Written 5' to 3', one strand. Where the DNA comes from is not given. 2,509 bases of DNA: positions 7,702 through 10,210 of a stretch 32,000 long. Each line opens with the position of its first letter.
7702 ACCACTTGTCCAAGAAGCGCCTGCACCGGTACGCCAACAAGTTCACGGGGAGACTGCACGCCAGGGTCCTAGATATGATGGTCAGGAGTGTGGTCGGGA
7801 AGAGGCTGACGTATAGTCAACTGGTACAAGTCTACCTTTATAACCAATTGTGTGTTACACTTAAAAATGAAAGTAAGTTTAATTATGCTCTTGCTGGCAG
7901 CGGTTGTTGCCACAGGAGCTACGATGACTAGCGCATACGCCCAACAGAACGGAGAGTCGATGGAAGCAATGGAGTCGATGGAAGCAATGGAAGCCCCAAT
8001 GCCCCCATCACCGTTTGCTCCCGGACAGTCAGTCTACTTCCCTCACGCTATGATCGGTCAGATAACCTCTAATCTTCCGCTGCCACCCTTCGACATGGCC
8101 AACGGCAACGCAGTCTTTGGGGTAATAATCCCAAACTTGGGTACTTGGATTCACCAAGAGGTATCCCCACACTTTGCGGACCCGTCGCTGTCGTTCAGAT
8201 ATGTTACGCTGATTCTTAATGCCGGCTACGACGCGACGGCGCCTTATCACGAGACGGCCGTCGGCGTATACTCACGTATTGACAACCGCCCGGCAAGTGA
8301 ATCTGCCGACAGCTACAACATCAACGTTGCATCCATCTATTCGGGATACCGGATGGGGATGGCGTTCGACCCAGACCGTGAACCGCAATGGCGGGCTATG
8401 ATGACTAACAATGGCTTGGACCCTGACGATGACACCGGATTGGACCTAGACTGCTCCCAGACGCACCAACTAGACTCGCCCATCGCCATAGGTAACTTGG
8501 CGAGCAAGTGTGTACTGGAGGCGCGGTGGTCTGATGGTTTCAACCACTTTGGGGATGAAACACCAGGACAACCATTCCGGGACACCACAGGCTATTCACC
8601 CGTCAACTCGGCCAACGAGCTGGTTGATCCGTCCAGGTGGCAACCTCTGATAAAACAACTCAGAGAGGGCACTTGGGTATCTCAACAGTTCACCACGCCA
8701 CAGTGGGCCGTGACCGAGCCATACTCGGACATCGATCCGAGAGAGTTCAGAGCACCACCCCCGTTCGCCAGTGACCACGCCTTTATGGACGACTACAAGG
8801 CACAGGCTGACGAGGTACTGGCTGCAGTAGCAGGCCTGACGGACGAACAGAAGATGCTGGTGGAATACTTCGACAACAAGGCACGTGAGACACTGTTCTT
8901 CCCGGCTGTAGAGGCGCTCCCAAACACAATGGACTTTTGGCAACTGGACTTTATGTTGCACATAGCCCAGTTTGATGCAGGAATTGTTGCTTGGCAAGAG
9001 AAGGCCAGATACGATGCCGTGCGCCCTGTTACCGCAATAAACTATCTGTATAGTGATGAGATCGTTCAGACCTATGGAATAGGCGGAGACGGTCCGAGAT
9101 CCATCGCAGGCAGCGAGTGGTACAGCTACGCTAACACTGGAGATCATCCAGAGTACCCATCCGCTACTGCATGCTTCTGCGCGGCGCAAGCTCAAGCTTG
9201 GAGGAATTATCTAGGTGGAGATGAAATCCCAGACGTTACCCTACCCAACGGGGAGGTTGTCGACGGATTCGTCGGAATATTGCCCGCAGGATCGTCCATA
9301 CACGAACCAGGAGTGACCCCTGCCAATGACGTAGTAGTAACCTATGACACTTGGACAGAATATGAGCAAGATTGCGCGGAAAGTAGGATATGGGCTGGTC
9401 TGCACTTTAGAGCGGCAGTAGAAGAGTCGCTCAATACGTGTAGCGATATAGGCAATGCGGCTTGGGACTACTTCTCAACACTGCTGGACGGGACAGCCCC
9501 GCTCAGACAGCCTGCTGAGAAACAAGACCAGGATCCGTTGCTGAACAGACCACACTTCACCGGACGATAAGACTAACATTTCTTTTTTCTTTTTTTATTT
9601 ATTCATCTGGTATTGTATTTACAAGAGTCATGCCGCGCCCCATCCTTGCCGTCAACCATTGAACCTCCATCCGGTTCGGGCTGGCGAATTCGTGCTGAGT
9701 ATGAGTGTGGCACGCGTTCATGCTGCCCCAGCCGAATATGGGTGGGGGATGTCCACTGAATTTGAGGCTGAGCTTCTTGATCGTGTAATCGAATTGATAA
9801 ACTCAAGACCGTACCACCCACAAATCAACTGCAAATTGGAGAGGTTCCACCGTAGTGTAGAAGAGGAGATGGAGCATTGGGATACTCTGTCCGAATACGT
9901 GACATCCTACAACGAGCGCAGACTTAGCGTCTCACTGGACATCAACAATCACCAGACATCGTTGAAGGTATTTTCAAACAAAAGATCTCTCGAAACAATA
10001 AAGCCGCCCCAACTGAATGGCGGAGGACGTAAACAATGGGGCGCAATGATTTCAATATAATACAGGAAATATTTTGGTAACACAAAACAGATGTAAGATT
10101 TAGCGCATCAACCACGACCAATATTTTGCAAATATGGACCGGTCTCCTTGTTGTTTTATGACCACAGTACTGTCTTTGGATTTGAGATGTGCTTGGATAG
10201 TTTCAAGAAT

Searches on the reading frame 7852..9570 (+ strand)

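Call 36: search_protein_families(library=pfam, proteins=[window:7852-9570:+], max_evalue=0.001)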
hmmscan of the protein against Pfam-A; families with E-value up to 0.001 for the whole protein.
window:7852-9570:+ (572 aa): 2 families
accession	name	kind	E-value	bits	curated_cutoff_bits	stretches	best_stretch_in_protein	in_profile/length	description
PF21167.2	DUF6851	-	3.6e-39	134.8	27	1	120-265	1-140/140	Domain of unknown function (DUF6851)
PF22778.2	VCPO_2nd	-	7e-38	130.9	27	1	367-543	4-169/177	VCPO second helical-bundle domain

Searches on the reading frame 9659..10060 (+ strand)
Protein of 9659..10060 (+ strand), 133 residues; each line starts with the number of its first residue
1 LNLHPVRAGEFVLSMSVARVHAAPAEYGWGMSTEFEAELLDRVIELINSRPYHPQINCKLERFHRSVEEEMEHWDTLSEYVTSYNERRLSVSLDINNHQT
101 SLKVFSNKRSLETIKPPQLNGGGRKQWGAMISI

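Call 36: search_protein_families(library=pfam, proteins=[window:9659-10060:+], max_evalue=0.001)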
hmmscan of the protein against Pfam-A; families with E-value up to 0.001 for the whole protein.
window:9659-10060:+ (133 aa): 1 family
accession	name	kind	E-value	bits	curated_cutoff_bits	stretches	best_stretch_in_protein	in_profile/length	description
PF13683.12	rve_3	-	0.0002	21.4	26.5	0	44-88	3-57/67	Integrase core domain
